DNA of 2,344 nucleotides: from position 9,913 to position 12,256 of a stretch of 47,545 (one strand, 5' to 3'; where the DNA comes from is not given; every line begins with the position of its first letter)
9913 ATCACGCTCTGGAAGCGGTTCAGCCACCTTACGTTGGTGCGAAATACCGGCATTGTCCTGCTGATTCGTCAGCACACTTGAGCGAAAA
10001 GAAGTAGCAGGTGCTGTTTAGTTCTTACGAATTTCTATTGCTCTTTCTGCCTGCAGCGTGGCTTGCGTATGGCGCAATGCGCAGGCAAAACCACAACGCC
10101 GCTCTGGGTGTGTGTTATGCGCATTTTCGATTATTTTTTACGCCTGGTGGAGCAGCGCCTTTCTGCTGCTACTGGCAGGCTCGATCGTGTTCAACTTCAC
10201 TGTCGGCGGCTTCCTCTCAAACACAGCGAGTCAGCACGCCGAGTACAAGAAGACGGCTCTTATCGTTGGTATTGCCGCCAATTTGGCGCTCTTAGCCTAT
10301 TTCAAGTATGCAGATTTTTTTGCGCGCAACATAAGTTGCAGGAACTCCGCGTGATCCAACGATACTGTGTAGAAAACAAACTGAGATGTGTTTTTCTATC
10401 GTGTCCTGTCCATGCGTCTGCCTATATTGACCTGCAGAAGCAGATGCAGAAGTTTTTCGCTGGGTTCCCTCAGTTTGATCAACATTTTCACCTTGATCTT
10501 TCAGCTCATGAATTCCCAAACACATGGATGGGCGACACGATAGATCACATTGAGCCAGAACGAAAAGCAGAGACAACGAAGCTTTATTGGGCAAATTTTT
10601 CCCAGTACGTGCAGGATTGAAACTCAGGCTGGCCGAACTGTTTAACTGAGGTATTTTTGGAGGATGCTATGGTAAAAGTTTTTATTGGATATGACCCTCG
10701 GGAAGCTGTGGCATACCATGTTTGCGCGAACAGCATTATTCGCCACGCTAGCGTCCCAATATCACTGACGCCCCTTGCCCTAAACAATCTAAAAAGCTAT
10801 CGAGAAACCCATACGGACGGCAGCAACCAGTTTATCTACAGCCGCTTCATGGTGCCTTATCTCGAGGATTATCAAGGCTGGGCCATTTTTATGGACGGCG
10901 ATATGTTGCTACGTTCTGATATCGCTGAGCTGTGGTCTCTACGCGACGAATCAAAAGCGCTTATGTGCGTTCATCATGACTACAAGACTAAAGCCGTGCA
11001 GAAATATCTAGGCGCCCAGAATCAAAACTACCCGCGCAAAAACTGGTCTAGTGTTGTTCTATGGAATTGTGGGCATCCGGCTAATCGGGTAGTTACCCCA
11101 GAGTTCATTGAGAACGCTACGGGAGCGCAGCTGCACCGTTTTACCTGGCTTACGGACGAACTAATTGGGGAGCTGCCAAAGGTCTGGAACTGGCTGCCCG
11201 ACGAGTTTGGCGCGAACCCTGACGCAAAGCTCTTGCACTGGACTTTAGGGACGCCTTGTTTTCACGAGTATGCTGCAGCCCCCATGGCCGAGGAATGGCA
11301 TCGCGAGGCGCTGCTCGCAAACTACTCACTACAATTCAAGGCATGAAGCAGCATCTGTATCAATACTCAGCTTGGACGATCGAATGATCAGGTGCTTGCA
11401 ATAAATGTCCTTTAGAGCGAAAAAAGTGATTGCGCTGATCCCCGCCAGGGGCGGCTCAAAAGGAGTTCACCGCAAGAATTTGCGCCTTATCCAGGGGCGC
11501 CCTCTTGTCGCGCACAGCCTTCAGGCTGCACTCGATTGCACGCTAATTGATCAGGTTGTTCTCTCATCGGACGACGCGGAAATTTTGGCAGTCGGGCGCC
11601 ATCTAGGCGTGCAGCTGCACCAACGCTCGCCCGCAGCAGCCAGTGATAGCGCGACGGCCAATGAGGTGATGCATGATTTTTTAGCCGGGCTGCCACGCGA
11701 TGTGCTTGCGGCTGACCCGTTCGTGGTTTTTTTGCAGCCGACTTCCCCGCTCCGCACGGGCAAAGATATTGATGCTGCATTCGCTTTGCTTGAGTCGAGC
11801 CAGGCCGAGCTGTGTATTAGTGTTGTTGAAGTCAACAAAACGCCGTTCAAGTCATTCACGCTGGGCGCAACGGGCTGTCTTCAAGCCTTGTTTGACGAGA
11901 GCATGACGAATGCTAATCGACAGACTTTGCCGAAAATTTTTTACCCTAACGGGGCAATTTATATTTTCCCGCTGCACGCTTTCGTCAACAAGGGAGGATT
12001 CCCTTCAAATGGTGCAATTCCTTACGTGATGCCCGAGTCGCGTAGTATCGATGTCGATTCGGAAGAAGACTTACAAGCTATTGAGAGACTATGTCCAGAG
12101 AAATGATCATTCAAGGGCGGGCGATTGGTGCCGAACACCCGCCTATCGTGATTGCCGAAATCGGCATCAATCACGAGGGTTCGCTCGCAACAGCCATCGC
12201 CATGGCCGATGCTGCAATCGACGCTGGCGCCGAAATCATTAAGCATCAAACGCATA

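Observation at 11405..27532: Two complete but divergent NulO synthase / 2-epimerase / CMP-activation triads in one operon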

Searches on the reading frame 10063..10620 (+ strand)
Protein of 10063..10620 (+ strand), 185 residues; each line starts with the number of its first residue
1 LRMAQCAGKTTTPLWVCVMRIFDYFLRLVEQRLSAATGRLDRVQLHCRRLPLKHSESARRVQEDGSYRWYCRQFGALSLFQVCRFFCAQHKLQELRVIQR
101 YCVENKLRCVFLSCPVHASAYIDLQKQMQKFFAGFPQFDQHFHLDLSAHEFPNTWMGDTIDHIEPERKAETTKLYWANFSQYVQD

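Call 6: search_protein_families(library=pfam, proteins=[window:10063-10620:+])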
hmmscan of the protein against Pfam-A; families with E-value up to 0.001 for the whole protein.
window:10063-10620:+ (185 aa): 0 families

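Call 51: search_protein_families(library=pfam, proteins=[window:10063-10620:+], max_evalue=1)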
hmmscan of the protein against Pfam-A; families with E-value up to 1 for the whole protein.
window:10063-10620:+ (185 aa): 1 family
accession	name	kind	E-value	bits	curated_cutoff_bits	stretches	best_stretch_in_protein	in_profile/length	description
PF14201.11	DUF4318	-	0.094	13.5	27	1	96-128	22-54/75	Domain of unknown function (DUF4318)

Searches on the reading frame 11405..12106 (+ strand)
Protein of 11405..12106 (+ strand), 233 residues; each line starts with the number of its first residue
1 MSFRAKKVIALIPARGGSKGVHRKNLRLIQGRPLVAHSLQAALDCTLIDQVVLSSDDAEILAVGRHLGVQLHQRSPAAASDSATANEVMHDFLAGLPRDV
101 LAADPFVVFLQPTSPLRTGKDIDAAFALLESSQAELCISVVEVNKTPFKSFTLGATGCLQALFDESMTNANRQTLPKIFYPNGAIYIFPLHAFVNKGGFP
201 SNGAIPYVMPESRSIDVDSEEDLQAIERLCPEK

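Call 3: search_protein_families(library=ncbifam, proteins=[window:11405-12106:+])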
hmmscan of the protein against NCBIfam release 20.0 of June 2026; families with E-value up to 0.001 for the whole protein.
window:11405-12106:+ (233 aa): 6 families
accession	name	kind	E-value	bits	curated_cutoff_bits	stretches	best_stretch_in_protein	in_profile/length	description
TIGR03584.1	PseF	equivalog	2.4e-40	138.5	205.7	1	9-227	1-217/222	pseudaminic acid cytidylyltransferase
NF003952.0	PRK05450.1-5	subfamily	7.9e-17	61.2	193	1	7-142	2-130/250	3-deoxy-manno-octulosonate cytidylyltransferase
NF003950.0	PRK05450.1-3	subfamily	2.9e-11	43.2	234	1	7-143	2-132/248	3-deoxy-manno-octulosonate cytidylyltransferase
NF009905.0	PRK13368.1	subfamily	1e-10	41.4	255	1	7-137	2-123/243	3-deoxy-manno-octulosonate cytidylyltransferase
NF003948.0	PRK05450.1-1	equivalog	1.2e-09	37.7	281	1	5-146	3-137/248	3-deoxy-manno-octulosonate cytidylyltransferase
TIGR00466.1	kdsB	equivalog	3e-06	26.8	155.2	1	9-89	4-83/241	3-deoxy-manno-octulosonate cytidylyltransferase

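Call 37: search_solved_structures(query=window:11405-12106:+, max_evalue=0.00001)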
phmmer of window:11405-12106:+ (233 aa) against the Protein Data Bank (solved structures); distinct sequences matched with E-value up to 0.00001: 5.
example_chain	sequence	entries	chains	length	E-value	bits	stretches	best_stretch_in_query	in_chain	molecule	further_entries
6ifd_A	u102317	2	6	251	4.7e-44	153.9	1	3-228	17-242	CMP-N-acetylneuraminate Synthetase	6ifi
1eyr_A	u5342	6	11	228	4.2e-27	98.4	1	6-230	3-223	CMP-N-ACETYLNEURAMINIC ACID SYNTHETASE | N-acylneuraminate cytidylyltransferase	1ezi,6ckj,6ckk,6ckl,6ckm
9t4z_A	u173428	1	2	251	4.9e-20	75.4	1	7-188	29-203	PpNeuA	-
1qwj_A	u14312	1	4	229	9e-19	71.2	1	9-225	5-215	cytidine monophospho-N-acetylneuraminic acid synthetase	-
9ftb_A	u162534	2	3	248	4e-18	69.1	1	9-229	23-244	NeuA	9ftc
